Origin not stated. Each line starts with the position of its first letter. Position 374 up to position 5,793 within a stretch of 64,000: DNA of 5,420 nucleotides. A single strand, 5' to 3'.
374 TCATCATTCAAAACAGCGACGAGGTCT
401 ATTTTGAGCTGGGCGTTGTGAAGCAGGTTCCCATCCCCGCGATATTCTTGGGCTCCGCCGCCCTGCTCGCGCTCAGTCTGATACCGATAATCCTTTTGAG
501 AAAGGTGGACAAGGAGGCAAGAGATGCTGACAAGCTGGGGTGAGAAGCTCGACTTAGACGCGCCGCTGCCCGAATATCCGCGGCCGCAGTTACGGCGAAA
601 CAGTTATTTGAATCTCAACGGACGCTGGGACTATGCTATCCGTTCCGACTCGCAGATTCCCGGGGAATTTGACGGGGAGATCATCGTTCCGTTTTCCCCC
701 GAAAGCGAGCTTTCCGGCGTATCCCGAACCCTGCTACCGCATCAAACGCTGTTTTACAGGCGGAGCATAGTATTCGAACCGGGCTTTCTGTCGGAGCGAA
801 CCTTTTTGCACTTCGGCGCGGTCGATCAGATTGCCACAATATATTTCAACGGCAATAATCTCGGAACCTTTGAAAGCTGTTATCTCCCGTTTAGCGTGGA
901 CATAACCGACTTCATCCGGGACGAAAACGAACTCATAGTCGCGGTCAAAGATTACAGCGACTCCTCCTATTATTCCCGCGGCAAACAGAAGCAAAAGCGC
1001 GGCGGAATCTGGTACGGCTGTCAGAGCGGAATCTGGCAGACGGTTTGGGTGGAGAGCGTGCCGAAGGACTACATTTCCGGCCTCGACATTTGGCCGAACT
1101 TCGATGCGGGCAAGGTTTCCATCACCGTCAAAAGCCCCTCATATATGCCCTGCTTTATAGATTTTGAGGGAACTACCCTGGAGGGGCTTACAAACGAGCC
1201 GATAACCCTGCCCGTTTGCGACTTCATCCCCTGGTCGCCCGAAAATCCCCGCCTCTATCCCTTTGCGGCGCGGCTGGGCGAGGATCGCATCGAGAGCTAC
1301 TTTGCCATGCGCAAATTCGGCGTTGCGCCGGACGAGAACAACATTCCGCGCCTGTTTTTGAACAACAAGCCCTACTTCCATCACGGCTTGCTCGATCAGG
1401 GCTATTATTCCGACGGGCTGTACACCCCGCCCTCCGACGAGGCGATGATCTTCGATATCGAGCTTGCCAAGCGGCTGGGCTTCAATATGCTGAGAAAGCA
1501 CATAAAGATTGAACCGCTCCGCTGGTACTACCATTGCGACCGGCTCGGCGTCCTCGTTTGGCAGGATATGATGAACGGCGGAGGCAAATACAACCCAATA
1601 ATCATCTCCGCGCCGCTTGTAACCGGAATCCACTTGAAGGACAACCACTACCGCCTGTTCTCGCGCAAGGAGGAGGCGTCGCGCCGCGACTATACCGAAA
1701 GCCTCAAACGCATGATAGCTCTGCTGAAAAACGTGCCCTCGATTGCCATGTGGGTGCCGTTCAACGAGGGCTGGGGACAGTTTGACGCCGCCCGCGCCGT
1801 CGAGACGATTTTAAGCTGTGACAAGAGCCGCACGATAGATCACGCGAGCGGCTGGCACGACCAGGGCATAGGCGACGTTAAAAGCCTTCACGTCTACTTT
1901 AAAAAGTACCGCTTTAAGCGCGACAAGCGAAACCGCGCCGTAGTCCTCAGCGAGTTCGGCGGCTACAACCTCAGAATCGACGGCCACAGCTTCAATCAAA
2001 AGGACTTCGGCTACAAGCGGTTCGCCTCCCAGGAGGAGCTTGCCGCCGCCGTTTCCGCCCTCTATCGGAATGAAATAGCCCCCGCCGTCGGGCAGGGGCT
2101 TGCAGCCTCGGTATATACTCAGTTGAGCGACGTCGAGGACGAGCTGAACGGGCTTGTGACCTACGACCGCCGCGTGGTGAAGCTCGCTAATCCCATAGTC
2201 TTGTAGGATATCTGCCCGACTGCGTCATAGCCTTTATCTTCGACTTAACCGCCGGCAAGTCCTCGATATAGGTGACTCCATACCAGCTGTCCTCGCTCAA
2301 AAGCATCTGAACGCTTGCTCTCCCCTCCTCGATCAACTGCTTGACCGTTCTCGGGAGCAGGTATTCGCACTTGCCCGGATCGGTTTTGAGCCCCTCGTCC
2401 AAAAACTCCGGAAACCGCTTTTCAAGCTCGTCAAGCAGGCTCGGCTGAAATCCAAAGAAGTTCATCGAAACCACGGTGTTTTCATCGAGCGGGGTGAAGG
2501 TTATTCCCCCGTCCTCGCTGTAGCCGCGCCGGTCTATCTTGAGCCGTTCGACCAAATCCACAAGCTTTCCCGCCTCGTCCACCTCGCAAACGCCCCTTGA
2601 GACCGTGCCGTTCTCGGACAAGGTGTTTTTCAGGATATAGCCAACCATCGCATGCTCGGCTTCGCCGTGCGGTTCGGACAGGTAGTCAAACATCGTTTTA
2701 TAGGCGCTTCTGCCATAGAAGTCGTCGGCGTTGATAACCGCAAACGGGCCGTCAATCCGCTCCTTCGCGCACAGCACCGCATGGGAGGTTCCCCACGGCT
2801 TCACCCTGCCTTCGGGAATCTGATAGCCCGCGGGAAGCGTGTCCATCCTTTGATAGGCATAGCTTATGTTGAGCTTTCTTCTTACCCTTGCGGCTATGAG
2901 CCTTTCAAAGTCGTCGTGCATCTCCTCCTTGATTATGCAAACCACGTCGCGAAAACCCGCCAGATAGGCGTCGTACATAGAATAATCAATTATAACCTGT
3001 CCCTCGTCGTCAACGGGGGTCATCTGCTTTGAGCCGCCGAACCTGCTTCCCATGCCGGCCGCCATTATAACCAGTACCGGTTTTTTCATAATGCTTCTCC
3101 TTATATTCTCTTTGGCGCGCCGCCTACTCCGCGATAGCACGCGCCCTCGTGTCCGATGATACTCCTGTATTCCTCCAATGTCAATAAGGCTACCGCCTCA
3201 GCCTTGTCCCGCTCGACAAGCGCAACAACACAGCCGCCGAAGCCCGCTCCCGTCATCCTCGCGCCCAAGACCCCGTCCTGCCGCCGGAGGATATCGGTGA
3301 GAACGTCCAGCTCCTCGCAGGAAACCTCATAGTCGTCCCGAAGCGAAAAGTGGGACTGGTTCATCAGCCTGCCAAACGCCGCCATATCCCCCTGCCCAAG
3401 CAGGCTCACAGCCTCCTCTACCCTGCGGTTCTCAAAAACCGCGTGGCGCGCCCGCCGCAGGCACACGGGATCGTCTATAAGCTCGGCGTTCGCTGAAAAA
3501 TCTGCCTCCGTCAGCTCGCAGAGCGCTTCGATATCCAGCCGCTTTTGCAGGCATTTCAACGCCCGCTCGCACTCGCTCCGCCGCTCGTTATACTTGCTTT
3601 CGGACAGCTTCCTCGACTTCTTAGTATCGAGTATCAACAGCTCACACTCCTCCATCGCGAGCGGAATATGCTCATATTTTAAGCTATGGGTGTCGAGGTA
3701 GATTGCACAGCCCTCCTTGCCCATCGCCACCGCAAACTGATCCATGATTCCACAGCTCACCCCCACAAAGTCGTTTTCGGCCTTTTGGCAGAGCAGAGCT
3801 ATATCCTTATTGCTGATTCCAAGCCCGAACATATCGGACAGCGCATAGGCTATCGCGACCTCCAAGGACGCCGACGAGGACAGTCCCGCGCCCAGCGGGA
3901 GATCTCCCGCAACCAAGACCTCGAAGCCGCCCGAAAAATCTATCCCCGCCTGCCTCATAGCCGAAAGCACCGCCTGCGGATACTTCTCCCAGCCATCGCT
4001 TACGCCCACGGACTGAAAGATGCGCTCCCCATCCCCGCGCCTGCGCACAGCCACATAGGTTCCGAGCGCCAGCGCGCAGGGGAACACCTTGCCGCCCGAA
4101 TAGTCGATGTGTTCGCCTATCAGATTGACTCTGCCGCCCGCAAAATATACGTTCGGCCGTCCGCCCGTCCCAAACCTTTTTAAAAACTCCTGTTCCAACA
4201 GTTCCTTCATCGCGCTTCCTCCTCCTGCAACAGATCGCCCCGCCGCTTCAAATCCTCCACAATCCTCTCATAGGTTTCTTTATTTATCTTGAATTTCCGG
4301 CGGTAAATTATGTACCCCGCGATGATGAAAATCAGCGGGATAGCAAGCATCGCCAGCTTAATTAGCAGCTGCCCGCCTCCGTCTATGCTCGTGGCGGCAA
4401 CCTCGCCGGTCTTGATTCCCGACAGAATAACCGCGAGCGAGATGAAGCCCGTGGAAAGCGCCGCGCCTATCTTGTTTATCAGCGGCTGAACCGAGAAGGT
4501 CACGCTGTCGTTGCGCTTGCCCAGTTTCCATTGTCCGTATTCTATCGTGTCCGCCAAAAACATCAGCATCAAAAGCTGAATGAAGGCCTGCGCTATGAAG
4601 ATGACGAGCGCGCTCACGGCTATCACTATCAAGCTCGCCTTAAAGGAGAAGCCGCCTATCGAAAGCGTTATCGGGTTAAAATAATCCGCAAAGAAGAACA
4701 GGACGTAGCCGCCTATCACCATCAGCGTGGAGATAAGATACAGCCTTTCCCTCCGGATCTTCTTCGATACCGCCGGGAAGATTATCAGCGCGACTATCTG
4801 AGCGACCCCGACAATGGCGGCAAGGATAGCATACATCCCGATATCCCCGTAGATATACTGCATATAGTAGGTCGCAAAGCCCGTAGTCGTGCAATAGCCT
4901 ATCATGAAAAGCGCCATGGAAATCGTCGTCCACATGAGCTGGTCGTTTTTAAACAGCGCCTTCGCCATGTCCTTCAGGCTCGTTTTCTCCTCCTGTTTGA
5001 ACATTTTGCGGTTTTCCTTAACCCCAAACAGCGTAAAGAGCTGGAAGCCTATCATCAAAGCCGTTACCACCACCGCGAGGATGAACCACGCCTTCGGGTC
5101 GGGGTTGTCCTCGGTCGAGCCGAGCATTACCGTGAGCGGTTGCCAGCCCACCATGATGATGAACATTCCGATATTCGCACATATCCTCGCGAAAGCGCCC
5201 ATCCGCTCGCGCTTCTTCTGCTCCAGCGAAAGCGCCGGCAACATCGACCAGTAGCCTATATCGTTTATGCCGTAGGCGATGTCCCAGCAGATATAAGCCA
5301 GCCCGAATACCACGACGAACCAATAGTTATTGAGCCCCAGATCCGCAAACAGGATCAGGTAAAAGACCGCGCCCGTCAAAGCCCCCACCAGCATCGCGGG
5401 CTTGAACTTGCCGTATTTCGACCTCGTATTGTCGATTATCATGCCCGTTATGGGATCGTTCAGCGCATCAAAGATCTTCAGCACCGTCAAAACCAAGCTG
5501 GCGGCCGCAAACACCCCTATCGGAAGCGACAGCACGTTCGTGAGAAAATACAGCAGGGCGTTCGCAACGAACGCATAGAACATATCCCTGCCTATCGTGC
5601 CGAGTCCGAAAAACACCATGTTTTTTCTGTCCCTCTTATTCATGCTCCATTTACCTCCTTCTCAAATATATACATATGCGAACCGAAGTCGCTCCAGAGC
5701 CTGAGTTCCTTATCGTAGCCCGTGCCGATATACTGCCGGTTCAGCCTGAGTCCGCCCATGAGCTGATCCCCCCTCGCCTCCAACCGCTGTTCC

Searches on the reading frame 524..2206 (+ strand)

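Call 62: search_protein_families(library=pfam, proteins=[window:524-2206:+], max_evalue=1)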
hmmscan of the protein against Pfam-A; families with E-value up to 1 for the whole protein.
window:524-2206:+ (560 aa): 4 families
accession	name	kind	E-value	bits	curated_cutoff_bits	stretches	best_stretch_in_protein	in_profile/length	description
PF02837.24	Glyco_hydro_2_N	-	4.9e-11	43.3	28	1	74-177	65-166/169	Glycosyl hydrolases family 2, sugar binding domain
PF22666.2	Glyco_hydro_2_N2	-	4.8e-10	40.2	27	1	73-143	47-119/167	Glycosyl hydrolase 2 galactose-binding domain-like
PF02836.23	Glyco_hydro_2_C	-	2.6e-08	33.8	21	1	305-462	35-181/302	Glycosyl hydrolases family 2, TIM barrel domain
PF00703.27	Glyco_hydro_2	-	0.014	16.6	23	1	228-263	69-109/109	Glycosyl hydrolases family 2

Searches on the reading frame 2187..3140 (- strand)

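Call 11: search_protein_families(library=pfam, proteins=[window:2187-3140:-], max_evalue=0.001)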
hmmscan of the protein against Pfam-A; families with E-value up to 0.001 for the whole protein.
window:2187-3140:- (317 aa): 2 families
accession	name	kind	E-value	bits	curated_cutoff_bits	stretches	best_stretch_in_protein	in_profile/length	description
PF00483.29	NTP_transferase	-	1.8e-11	44.5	21.2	1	24-243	3-191/245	Nucleotidyl transferase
PF12804.13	NTP_transf_3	-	8.7e-06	26.4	27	1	24-77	2-53/160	MobA-like NTP transferase domain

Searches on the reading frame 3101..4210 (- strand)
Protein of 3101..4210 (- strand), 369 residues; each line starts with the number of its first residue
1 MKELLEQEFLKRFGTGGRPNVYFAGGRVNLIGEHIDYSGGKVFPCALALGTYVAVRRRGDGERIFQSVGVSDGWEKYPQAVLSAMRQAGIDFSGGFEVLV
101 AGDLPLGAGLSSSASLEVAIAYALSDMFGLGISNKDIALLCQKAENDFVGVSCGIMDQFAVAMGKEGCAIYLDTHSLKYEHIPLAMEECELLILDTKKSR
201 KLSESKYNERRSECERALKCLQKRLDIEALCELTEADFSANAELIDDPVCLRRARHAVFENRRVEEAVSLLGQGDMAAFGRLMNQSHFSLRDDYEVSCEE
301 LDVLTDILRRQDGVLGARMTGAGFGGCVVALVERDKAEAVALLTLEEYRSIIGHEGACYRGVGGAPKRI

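Call 11: search_protein_families(library=pfam, proteins=[window:3101-4210:-], max_evalue=0.001)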
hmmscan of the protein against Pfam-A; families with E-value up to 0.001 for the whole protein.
window:3101-4210:- (369 aa): 4 families
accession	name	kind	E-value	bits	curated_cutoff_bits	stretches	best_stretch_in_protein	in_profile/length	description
PF00288.32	GHMP_kinases_N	-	2.7e-22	79.2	22.3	1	79-165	4-87/87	GHMP kinases N terminal domain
PF10509.15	GalKase_gal_bdg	-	8.1e-20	70.6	23.1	1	7-57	1-49/49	Galactokinase galactose-binding signature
PF08544.19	GHMP_kinases_C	-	8.2e-17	61.8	21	1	268-341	2-76/85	GHMP kinases C terminal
PF22700.2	MVD-like_N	-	0.00014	22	27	1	77-141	64-128/157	Diphosphomevalonate decarboxylase-like N-terminal domain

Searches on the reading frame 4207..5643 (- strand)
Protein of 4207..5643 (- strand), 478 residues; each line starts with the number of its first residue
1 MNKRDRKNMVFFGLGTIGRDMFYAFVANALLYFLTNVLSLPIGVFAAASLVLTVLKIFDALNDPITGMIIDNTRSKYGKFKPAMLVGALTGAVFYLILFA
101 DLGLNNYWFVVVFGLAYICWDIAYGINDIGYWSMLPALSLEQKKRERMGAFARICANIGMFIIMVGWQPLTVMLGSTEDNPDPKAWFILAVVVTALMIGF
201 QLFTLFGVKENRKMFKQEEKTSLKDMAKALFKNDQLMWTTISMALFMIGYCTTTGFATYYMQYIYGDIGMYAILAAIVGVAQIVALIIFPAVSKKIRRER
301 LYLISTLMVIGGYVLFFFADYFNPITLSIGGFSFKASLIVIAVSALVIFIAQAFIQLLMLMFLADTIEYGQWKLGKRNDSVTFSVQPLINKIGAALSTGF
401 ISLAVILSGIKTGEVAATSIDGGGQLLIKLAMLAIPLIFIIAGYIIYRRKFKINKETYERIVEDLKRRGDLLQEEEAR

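Call 11: search_protein_families(library=pfam, proteins=[window:4207-5643:-], max_evalue=0.001)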
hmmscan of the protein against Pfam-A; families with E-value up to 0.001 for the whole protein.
window:4207-5643:- (478 aa): 2 families
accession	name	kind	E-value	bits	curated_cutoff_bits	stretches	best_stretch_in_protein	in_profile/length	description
PF13347.12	MFS_2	-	1e-70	238.9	27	1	11-455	1-427/427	MFS/sugar transport protein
PF07690.21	MFS_1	-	1.8e-10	40.7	33.4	1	28-363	13-319/347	Major Facilitator Superfamily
